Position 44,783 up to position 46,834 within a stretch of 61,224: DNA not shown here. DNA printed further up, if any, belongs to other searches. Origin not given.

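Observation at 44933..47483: HerA/FtsK-superfamily ATPase coupled to an uncharacterised membrane-anchored Cys-rich protein, occupying the slot where ffh normally follows ftsY-ylxM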

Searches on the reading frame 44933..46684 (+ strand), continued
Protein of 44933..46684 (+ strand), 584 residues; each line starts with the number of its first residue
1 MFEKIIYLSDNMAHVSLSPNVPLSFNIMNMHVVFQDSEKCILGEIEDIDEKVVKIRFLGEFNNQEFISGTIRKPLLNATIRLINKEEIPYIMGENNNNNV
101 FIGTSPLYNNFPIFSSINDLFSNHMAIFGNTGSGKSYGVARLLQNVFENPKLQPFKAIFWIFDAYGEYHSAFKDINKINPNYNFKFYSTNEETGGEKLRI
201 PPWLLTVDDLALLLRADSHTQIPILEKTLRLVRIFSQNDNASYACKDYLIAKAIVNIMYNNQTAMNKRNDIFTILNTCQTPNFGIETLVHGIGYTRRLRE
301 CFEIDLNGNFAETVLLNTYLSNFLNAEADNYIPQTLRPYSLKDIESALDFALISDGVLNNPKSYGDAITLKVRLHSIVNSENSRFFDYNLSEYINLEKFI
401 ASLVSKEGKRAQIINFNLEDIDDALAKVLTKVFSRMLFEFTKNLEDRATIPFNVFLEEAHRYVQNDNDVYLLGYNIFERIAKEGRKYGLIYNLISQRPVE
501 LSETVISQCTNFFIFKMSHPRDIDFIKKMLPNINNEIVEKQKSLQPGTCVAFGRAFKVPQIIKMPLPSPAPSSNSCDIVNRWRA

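Call 27: search_solved_structures(query=A1, max_evalue=0.001, show_alignments=1)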
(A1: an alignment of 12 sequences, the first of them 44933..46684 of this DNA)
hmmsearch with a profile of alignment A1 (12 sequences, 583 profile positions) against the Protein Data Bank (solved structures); distinct sequences matched with E-value up to 0.001: 9.
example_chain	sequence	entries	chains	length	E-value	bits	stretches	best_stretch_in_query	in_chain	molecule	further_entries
9c1m_M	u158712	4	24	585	2.8e-52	181.2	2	427-582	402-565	ATP-binding protein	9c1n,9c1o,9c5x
8xau_A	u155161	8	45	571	1.3e-44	155.9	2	391-582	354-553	ATP-binding protein | HerA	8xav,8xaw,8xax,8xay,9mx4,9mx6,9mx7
8ziq_M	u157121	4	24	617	4.4e-40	141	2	415-582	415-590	HerA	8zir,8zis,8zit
8wiv_A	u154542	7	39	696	2.8e-39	138.3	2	43-211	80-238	Helicase HerA central domain-containing protein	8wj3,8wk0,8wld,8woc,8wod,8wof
8j4u_M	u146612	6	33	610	3.9e-35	124.6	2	424-582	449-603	Nucleoside triphosphate hydrolase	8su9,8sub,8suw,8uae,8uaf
4d2i_A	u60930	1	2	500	1.1e-33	119.8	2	390-582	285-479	HERA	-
8yho_A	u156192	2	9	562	1.4e-33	119.5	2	411-563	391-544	DUF87 domain-containing protein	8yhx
9x1l_A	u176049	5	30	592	1.1e-22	83.5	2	449-563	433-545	DNA helicase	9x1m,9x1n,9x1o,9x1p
8wet_A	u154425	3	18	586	2.8e-08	35.9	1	433-527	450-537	TdpA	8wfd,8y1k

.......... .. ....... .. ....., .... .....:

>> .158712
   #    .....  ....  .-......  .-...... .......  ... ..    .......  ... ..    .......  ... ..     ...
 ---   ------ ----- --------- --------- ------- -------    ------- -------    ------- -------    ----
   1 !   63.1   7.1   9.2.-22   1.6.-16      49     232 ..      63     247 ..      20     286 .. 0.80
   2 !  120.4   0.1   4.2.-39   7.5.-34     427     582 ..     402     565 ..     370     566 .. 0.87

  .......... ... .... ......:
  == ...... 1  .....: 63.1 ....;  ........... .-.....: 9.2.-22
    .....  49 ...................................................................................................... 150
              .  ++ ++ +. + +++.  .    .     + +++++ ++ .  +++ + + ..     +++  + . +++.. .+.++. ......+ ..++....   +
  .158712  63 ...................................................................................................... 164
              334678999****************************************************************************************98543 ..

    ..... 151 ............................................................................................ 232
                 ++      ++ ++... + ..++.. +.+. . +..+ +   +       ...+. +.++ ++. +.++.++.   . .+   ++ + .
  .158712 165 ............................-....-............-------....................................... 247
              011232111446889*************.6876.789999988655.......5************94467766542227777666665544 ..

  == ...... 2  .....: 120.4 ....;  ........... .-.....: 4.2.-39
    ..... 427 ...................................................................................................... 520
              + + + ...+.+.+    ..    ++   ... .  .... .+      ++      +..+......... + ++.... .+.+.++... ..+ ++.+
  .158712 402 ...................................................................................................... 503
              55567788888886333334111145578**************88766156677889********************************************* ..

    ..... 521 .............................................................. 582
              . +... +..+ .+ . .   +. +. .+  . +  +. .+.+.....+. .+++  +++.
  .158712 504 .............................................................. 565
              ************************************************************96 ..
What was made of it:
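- Closest known: HerA of the DUF4297-HerA anti-phage system. Same: Best sequence match among solved structures (profile E 2.8e-52, call 27).
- PDB profile hits to HerA of HerA-DUF4297, SIR2-HerA and Sulfolobus HerA (call 27).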

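Call 37: search_dna_similar(query=window:44933-46684:+, collection=phages, mode=protein, max_rows=8)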
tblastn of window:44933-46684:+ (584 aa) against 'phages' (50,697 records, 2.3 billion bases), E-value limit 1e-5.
Records with a match: 2; places in all: 2; records where one place covers at least 80% of the query: 0.
Best place of each record, by identity: <60% 2.
By first word of the organism name: Blautia 1; Bacteriophage 1.
By host as written in the record: Blautia coccoides 1; - 1.
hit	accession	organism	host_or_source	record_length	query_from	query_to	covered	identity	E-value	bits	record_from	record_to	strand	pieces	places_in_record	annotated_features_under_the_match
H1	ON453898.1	Blautia phage Montmirail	Blautia coccoides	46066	408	583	30%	28.5%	3e-17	92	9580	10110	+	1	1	terminase large subunit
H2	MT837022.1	Bacteriophage sp.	human fecal samples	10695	451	573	21%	28.8%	3e-10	69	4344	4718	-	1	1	record has no annotation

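Call 38: search_dna_similar(query=window:44933-46684:+, collection=plasmids, mode=protein, max_rows=10)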
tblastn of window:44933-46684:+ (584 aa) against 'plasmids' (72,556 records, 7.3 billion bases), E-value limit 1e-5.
Records with a match: 616; places in all: 639; records where one place covers at least 80% of the query: 246.
Best place of each record, by identity: <60% 616.
By first word of the organism name: Klebsiella 136; Citrobacter 70; Escherichia 65; Enterobacter 55; Listeria 54; Serratia 19; Salmonella 14; Enterococcus 11; Bradyrhizobium 11; Acinetobacter 11; and 79 more.
By predicted mobility (MOB-suite, as given by PLSDB): conjugative 270; mobilizable 223; non-mobilizable 123.
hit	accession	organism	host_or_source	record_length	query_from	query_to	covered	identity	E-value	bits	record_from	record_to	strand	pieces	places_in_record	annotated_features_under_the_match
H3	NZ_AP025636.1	Enterococcus innesii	-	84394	51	582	91%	31.3%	5e-82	288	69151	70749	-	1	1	ATP-binding protein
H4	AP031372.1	Enterococcus casseliflavus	-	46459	51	582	91%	29.7%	2e-74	265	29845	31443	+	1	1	hypothetical protein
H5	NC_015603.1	Lactobacillus kefiranofaciens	-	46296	31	582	95%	28.6%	9e-68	246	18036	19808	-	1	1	ATP-binding protein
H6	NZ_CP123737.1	Lactobacillus kefiranofaciens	Tibetan kefir grain,mixed culture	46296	31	582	95%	28.6%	9e-68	246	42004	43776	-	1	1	ATP-binding protein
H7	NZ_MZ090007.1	Listeria monocytogenes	-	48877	51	582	91%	29.1%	2e-53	273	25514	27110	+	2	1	ATP-binding protein | DUF87 domain-containing protein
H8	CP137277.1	Listeria monocytogenes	fungus products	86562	51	582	91%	29.1%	3e-63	269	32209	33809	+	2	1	DUF87 domain-containing protein | hypothetical protein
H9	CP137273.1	Listeria monocytogenes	fungus products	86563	51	582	91%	29.1%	3e-63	269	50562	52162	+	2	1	DUF87 domain-containing protein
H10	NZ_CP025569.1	Listeria monocytogenes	-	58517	51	582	91%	29.0%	1e-73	263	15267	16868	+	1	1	DUF87 domain-containing protein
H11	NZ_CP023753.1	Listeria monocytogenes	food product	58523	51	582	91%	29.0%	1e-73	263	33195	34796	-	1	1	DUF87 domain-containing protein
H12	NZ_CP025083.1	Listeria monocytogenes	meat processing facility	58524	51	582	91%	29.0%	1e-73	263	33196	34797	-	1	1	DUF87 domain-containing protein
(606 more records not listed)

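Call 39: get_annotated_region(hit=H3, flank=4000)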
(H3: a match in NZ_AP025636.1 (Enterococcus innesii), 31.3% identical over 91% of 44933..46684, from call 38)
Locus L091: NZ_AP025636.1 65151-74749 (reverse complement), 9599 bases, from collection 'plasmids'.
description: Enterococcus innesii strain DB-1 plasmid pEIDB1, complete sequence
organism: Enterococcus innesii (NCBI taxid 2839759)
taxonomy: Bacteria; Bacillota; Bacilli; Lactobacillales; Enterococcaceae; Enterococcus; Enterococcus innesii
host: -; source: -; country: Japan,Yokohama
typing (MOB-suite, as given by PLSDB): non-mobilizable; replicon rep_cluster_183
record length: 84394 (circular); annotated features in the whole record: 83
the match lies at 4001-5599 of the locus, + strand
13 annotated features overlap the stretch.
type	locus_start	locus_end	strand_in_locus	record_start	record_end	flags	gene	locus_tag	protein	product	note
CDS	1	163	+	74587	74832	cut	-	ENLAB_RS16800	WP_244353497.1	hypothetical protein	-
CDS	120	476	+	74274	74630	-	-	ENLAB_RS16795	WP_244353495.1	hypothetical protein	-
CDS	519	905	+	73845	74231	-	-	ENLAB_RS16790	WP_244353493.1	DUF6075 family protein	-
CDS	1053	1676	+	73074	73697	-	-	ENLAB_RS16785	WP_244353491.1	CPBP family intramembrane glutamic endopeptidase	GO:0071586 - CAAX-box protein processing [Evidence IEA]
CDS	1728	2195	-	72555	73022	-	-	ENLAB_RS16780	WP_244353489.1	LMxysn_1693 family intestinal colonization protein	-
CDS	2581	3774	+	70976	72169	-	-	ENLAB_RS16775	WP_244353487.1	SIR2 family protein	-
CDS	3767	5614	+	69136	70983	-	-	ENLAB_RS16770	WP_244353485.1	ATP-binding protein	-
CDS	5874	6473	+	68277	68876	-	-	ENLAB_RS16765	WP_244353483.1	tyrosine-type recombinase/integrase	GO:0015074 - DNA integration [Evidence IEA]; GO:0006310 - DNA recombination [Evidence IEA]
CDS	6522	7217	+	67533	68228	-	-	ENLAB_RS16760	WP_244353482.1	Fic family protein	-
CDS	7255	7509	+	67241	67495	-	-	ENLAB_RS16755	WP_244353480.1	helix-turn-helix transcriptional regulator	-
CDS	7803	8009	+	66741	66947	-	-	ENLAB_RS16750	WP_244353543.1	cold-shock protein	-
CDS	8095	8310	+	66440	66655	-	-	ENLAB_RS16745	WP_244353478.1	hypothetical protein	-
CDS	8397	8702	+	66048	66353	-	-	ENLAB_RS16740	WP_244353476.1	hypothetical protein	-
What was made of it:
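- Closest known: HerA of SIR2-HerA. Same: The nearest plasmid relative (31 % identity, Enterococcus innesii pEIDB1) is a SIR2-HerA pair (calls 38, 39).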

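Call 41: predict_structure(alignment_id=A1)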
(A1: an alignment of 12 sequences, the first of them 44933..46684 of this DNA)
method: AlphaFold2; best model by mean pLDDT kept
length: 584 residues; sequences in the alignment: 12
mean_pLDDT: 76.9   pTM: 0.71
mean pLDDT of the five models: 76.9, 68.0, 64.4, 60.3, 53.4
residues with pLDDT >= 90: 93; 70-90: 329; 50-70: 140; < 50: 22
segments of 3 or more residues with pLDDT < 50: 459-474, 498-500
pLDDT, mean of each block of 10 residues (from residue 1): 89 88 72 88 87 90 82 86 91 85 89 86 72 75 79 63 72 76 78 75 90 83 90 90 89 83 80 81 65 60 71 73 79 86 92 68 84 91 86 83 64 78 78 80 64 57 43 51 58 52 67 79 69 70 81 88 83 59 57
secondary structure, 60 per line:
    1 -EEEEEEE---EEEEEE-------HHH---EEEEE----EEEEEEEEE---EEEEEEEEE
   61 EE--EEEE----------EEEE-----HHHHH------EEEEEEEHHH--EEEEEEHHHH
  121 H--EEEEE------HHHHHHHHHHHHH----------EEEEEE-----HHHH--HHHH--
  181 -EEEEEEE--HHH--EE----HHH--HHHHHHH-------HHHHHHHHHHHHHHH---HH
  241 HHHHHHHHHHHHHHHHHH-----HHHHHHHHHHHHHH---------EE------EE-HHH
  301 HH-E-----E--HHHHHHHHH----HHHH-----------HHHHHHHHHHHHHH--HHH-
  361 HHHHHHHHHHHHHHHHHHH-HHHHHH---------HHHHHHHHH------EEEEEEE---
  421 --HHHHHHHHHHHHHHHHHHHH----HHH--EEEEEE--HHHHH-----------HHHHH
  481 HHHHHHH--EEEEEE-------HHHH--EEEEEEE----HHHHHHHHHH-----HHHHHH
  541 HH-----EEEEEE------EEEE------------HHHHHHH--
elements in order: E2-8 E12-17 E31-35 E40-48 E52-62 E65-68 E79-82 H88-92 E99-105 E111-116 H117-121 E124-128 H135-147 E158-163 H169-172 H175-178 E182-188 H207-213 H221-235 H239-258 H264-277 H298-302 H313-321 H326-329 H341-354 H361-379 H381-386 H396-404 E411-417 H423-442 E452-457 H460-464 H476-487 E490-495 H503-506 E509-515 H520-529 H535-542 E548-553 E560-563 H576-582
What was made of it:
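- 44933..46687 (+): HerA-clade ATPase, 584 aa. HAS-barrel aa 1-116; RecA-like core; helix-bundle insert about aa 207-404; C-terminal hook about aa 565-584. AF2 model pLDDT 76.9 (call 41).
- On HerA clade of the FtsK-HerA superfamily: The AF2 model has seven or more beta-strands in aa 1-116 (call 41). Helices at aa 207-404 in the model (call 41).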

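Call 51: fold_search(model_id=the predicted structure, library=pdb)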
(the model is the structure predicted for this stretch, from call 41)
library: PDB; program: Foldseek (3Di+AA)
matches with E <= 10: 783; with E <= 0.001: 143
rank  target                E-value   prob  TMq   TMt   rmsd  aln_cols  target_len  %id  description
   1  8yhx_A                3.5e-26  1.00  0.71  0.73   6.4       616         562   21  Cryo-EM structure of the trimeric HerA (released 2024-11-06)
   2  8xav_A                8.0e-24  1.00  0.64  0.65   8.0       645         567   21  Cryo-EM structure of an anti-phage defense complex (released 2024-06-05)
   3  9c1m_M                1.9e-23  1.00  0.63  0.63  10.7       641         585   22  HerA-DUF assembly 1 (released 2025-06-04)
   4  8xau_E                4.3e-23  1.00  0.64  0.67   9.7       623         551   21  Cryo-EM structure of HerA (released 2024-06-05)
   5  9c1n_R                4.3e-23  1.00  0.62  0.62   8.8       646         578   22  HerA-DUF4297 assembly 2 (released 2025-06-04)
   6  8wiv_D                9.6e-23  1.00  0.67  0.65   7.0       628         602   19  Cryo-EM structure of a bacterial protein (released 2024-09-11)
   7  8xav_E                1.7e-22  1.00  0.59  0.61  10.2       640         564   21  Cryo-EM structure of an anti-phage defense complex (released 2024-06-05)
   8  9c1m_Q                2.3e-22  1.00  0.62  0.63   8.9       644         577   21  HerA-DUF assembly 1 (released 2025-06-04)
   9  8wld_L                2.4e-22  1.00  0.65  0.57  11.1       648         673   19  Cryo-EM structure of SIR2/HerA antiphage complex (released 2024-09-11)
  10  8xau_A                3.6e-22  1.00  0.63  0.65   7.9       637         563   20  Cryo-EM structure of HerA (released 2024-06-05)
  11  8xaw_D                4.0e-22  1.00  0.59  0.61  10.7       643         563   20  Cryo-EM structure of an anti-phage defense complex bound to AMPPNP and DNA at state 1 (released 2024-06-05)
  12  8wiv_L                4.2e-22  1.00  0.64  0.59  10.7       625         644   18  Cryo-EM structure of a bacterial protein (released 2024-09-11)
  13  8sub_M                4.4e-22  1.00  0.64  0.65   6.6       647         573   19  E. coli SIR2-HerA complex (dodecamer SIR2 pentamer HerA) (released 2023-12-27)
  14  8wld_D                4.6e-22  1.00  0.65  0.58  10.0       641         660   20  Cryo-EM structure of SIR2/HerA antiphage complex (released 2024-09-11)
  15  8sub_O                4.9e-22  1.00  0.67  0.67   6.8       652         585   18  E. coli SIR2-HerA complex (dodecamer SIR2 pentamer HerA) (released 2023-12-27)
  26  8sub_P                3.9e-21  1.00  0.61  0.64   7.4       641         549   19  E. coli SIR2-HerA complex (dodecamer SIR2 pentamer HerA) (released 2023-12-27)
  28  8sub_N                5.9e-21  1.00  0.65  0.66   7.1       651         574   19  E. coli SIR2-HerA complex (dodecamer SIR2 pentamer HerA) (released 2023-12-27)
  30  8sub_Q                8.4e-21  1.00  0.67  0.70   6.6       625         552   20  E. coli SIR2-HerA complex (dodecamer SIR2 pentamer HerA) (released 2023-12-27)
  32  8xau_F                1.0e-20  1.00  0.59  0.64  10.6       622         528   21  Cryo-EM structure of HerA (released 2024-06-05)
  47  4d2i_B                2.5e-19  1.00  0.53  0.66   8.3       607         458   20  Crystal structure of the HerA hexameric DNA translocase from Sulfolobus solfataricus bound to AMP-PNP (released 2014-12-03)
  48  4d2i_A                4.6e-19  1.00  0.55  0.67   8.2       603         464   19  Crystal structure of the HerA hexameric DNA translocase from Sulfolobus solfataricus bound to AMP-PNP (released 2014-12-03)
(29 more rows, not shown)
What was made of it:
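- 44933..46687 (+): Foldseek TM 0.59-0.71 to full-length HerA chains 8yhx, 8xav, 9c1m, 8sub, 4d2i (call 51).
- On HerA clade of the FtsK-HerA superfamily: Foldseek alignments to HerA chains span the full length, 600-650 columns (call 51).
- Closest known: HerA of the DUF4297-HerA anti-phage system. Same: Full-length structural match at TM about 0.63 (call 51).
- Closest known: HerA of SIR2-HerA. Same: Same fold (TM 0.62-0.67, call 51).
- Closest known: Archaeal and bacterial HerA-NurA DNA-end-resection motor. Same: Same superfamily and fold (call 51).
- Foldseek gives full-length matches at TM 0.59-0.71 (call 51). The nearest sequence and structure relatives are defence-system HerAs rather than repair HerAs (calls 27, 51). 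The closest characterised HerAs are defence ATPases that always work with a second protein (calls 27, 39, 51).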
